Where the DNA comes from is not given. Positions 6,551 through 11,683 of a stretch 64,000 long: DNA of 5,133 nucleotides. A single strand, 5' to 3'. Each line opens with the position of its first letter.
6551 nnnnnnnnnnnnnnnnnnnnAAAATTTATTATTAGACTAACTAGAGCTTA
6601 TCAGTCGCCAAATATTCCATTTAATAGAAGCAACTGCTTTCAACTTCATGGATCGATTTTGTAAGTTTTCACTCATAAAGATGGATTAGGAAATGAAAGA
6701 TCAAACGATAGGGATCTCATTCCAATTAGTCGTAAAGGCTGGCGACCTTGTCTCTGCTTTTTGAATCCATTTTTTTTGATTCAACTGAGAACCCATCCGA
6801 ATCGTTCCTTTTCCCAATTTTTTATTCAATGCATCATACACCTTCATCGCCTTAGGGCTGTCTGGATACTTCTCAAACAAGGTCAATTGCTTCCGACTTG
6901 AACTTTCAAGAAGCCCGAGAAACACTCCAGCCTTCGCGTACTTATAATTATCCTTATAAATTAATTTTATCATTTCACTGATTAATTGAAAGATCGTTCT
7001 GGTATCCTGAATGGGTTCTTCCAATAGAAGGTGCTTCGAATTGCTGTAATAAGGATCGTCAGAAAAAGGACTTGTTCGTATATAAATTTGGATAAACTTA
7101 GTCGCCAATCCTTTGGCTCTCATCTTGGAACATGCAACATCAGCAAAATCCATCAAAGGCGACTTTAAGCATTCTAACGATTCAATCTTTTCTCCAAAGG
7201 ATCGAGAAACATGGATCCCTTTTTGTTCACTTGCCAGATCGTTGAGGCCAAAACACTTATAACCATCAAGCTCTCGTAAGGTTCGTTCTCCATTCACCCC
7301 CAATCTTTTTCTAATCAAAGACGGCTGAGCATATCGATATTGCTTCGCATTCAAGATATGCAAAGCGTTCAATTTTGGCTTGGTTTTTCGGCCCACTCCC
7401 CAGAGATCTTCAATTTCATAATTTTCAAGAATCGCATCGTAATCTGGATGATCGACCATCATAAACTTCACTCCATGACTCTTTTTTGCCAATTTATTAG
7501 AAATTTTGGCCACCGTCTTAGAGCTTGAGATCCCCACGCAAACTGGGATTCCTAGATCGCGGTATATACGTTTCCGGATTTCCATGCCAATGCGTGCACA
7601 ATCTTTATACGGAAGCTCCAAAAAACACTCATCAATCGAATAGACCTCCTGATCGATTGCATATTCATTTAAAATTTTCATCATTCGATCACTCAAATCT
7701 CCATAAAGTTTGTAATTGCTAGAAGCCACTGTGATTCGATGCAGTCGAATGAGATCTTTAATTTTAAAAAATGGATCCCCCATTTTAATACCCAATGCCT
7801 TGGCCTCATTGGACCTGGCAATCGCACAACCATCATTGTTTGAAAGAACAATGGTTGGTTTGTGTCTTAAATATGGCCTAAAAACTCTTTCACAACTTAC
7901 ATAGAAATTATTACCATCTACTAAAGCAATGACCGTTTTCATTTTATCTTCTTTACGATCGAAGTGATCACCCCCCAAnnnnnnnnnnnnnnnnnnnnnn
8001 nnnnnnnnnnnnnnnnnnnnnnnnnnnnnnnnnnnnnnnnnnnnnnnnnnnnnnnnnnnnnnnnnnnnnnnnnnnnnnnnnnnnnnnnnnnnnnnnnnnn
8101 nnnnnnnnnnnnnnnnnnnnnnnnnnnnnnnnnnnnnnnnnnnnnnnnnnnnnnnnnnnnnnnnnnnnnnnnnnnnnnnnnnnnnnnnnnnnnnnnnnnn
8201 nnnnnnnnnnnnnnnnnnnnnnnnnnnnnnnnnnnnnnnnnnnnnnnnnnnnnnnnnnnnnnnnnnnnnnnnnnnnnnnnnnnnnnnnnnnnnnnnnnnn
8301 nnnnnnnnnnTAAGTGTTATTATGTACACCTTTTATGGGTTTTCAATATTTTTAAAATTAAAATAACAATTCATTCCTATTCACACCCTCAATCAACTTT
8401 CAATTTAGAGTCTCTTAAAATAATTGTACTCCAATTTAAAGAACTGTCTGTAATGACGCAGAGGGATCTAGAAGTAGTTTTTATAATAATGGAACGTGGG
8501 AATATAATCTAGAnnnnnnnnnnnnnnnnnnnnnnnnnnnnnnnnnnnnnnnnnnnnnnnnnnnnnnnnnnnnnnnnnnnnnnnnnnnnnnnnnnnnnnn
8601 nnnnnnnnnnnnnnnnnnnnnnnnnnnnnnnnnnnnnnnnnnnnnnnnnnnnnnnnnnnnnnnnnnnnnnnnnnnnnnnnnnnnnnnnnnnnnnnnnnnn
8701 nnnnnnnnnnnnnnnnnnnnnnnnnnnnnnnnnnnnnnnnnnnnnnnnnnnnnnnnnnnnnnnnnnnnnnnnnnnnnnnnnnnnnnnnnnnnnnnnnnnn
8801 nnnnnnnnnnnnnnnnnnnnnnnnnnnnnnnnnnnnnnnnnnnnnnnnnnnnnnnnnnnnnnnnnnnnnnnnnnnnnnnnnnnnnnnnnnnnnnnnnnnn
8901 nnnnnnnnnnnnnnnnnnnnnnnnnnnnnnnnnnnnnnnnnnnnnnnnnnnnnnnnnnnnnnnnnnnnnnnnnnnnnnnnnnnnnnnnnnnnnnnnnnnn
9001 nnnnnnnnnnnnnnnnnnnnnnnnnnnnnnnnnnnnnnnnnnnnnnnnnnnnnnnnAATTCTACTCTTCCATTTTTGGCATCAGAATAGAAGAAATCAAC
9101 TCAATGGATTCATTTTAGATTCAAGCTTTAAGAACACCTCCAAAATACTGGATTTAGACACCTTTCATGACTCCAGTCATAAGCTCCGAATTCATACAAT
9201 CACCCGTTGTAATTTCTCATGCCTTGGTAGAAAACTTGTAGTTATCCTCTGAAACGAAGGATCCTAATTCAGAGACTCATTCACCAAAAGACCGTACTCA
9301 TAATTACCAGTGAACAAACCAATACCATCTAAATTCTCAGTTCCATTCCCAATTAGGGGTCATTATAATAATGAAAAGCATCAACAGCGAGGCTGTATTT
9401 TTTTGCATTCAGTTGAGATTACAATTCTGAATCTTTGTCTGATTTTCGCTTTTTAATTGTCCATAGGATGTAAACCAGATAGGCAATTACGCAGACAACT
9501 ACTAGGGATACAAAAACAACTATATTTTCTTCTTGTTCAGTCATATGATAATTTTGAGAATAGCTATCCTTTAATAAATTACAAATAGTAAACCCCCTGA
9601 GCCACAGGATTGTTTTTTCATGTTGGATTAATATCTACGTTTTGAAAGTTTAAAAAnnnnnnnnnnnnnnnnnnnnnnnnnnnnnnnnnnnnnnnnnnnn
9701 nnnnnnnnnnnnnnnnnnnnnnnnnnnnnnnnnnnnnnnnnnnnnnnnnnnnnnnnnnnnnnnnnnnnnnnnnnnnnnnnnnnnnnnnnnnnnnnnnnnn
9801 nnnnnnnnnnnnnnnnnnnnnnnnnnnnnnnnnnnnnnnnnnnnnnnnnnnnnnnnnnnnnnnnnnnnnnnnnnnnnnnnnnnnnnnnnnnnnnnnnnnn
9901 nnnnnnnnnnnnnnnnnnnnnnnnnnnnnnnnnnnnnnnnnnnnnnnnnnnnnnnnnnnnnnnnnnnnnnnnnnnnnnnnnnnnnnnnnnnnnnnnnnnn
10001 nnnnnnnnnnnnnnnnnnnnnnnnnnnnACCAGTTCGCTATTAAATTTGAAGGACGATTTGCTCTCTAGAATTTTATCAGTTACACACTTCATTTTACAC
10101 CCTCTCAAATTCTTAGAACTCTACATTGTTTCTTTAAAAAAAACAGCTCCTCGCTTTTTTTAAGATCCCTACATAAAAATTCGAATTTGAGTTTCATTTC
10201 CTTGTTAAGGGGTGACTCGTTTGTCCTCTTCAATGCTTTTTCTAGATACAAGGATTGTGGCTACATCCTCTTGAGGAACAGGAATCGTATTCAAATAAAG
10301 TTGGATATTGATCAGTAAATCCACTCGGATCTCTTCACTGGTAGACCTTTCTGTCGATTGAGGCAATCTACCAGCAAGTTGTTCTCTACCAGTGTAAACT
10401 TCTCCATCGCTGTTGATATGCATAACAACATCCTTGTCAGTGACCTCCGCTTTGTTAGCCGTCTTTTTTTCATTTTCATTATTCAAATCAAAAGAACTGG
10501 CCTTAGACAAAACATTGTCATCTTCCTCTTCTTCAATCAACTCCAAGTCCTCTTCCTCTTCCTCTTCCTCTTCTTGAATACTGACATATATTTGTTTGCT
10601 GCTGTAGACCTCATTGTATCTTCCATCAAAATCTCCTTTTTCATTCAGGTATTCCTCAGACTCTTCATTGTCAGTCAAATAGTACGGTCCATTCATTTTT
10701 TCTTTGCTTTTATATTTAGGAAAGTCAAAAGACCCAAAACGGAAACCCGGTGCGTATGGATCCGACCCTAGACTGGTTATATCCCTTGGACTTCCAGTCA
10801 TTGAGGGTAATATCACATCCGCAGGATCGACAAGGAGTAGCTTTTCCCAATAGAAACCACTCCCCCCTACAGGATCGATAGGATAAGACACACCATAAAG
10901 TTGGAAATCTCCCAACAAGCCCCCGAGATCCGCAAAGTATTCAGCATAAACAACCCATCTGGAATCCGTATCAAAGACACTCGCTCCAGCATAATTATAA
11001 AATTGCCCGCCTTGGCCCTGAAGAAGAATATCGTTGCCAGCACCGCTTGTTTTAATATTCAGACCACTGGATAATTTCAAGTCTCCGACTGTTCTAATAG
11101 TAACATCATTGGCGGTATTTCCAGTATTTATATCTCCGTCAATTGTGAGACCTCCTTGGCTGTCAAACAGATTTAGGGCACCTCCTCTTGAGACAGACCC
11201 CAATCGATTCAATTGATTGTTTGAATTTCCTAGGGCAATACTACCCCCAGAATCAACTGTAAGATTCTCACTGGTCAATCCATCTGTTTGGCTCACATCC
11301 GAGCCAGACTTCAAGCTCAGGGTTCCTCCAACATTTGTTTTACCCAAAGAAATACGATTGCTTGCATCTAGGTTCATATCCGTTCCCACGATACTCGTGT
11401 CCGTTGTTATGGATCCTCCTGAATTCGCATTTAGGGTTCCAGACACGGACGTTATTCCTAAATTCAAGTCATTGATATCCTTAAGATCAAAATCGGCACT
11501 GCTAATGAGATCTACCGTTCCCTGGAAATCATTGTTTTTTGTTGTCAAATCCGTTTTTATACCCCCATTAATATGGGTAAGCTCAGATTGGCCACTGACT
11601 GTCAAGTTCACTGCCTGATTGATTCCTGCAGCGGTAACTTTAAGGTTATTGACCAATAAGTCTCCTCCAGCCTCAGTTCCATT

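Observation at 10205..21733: Orphan 3842-aa TpsA/filamentous-haemagglutinin-like exoprotein without a TpsB transporter gene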

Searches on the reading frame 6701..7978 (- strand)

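Call 7: search_protein_families(library=pfam, proteins=[window:6701-7978:-], max_evalue=0.01)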
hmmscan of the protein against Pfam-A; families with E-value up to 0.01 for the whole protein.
window:6701-7978:- (425 aa): 4 families
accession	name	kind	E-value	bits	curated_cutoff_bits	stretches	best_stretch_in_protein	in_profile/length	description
PF00817.25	IMS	-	1e-32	113.5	23.2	1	20-161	1-147/148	impB/mucB/samB family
PF11799.13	IMS_C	-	6.9e-17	62.3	20.7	1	253-367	2-109/109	impB/mucB/samB family C-terminal domain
PF13438.11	DUF4113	-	8e-16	58.3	24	1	377-425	3-51/51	Domain of unknown function (DUF4113)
PF11798.14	IMS_HHH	-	2.5e-05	24.7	24.4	1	180-208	4-32/32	IMS family HHH motif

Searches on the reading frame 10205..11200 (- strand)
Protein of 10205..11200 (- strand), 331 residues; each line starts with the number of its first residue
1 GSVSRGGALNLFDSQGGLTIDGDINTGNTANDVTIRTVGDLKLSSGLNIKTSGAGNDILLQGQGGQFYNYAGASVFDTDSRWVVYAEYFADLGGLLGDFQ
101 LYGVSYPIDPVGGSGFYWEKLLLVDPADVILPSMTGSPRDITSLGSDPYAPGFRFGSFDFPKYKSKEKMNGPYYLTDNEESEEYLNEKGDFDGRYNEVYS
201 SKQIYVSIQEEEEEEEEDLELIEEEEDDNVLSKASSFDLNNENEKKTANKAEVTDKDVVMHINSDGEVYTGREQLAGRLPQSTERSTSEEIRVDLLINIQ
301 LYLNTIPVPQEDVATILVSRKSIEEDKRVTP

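Call 69: search_solved_structures(query=window:10205-11200:-, max_evalue=1)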
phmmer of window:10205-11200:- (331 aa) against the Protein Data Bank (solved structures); distinct sequences matched with E-value up to 1: 0.
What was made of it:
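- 10205..10798 (-): Residues 3646-3842 plus the stop codon: C-terminal tail with a poly-Glu tract. It has no detectable homologue or fold. No PDB hit (call 69).
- Tried and rejected: PDB gave none (call 69).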

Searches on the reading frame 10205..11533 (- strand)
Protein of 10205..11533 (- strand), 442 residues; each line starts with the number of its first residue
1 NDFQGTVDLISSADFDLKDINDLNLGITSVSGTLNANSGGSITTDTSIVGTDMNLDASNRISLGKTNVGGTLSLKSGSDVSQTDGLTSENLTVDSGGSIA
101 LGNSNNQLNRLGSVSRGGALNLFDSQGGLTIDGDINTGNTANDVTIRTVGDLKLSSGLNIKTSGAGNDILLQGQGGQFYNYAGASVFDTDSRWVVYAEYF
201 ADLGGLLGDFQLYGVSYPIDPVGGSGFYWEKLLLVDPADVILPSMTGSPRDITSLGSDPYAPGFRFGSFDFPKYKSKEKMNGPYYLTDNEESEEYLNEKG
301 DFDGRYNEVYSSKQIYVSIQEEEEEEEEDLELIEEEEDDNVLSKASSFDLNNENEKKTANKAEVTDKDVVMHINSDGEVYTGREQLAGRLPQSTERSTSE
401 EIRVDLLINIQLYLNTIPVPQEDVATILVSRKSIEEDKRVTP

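Call 7: search_protein_families(library=pfam, proteins=[window:10205-11500:-], max_evalue=0.01)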
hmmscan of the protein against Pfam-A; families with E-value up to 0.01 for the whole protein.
window:10205-11500:- (431 aa): 1 family
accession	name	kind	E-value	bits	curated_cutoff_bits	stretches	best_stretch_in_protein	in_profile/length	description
PF18886.6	DUF5649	-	1.4e-08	35.3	25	2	40-100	2-64/68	Repeats of unknown function (DUF5649)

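Call 43: find_homologous_proteins(query=window:10205-11533:-)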
Query window:10205-11533:-: 8000 candidates shared short words with the query, none scored E <= 0.001.
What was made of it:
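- It is a giant TpsA with a C-terminal ~200 residues of unknown function and no homologues (calls 43, 69).
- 10205..10798 (-): No database hit (call 43).
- Tried and rejected: The C-terminal 442 aa gave no hits in the 5.8-billion-sequence database, probably because the poly-Glu tract swamped the candidate step (call 43).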

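Call 75: predict_structure(protein=window:10205-11440:-)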
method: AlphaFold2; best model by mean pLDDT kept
length: 411 residues; sequences in the alignment: 1
mean_pLDDT: 41.0   pTM: 0.33
mean pLDDT of the five models: 41.0, 35.9, 35.0, 34.4, 29.6
residues with pLDDT >= 90: 0; 70-90: 10; 50-70: 113; < 50: 288
segments of 3 or more residues with pLDDT < 50: 84-88, 108-111, 131-137, 141-147, 150-411
pLDDT, mean of each block of 10 residues (from residue 1): 64 63 68 67 66 64 59 57 51 59 52 54 53 47 47 38 36 37 29 29 29 26 30 25 27 30 29 24 25 38 36 27 28 32 34 35 32 29 35 35 37 31
secondary structure, 60 per line:
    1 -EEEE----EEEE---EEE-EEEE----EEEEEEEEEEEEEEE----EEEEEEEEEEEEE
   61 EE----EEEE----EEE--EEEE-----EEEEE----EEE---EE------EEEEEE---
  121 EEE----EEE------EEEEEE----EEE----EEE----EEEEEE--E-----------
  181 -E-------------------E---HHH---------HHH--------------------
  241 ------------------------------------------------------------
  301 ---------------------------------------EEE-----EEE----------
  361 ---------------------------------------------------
elements in order: E2-5 E10-13 E17-19 E21-24 E29-43 E48-62 E67-70 E75-77 E80-83 E89-93 E98-100 E112-117 E121-123 E128-130 E137-142 E147-149 E154-156 E161-166 E340-342 E348-350
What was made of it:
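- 10205..10798 (-): Single-sequence AlphaFold model has pLDDT below 40 (call 75).
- Tried and rejected: The single-sequence AlphaFold model was uninformative, with pLDDT 41 (call 75).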
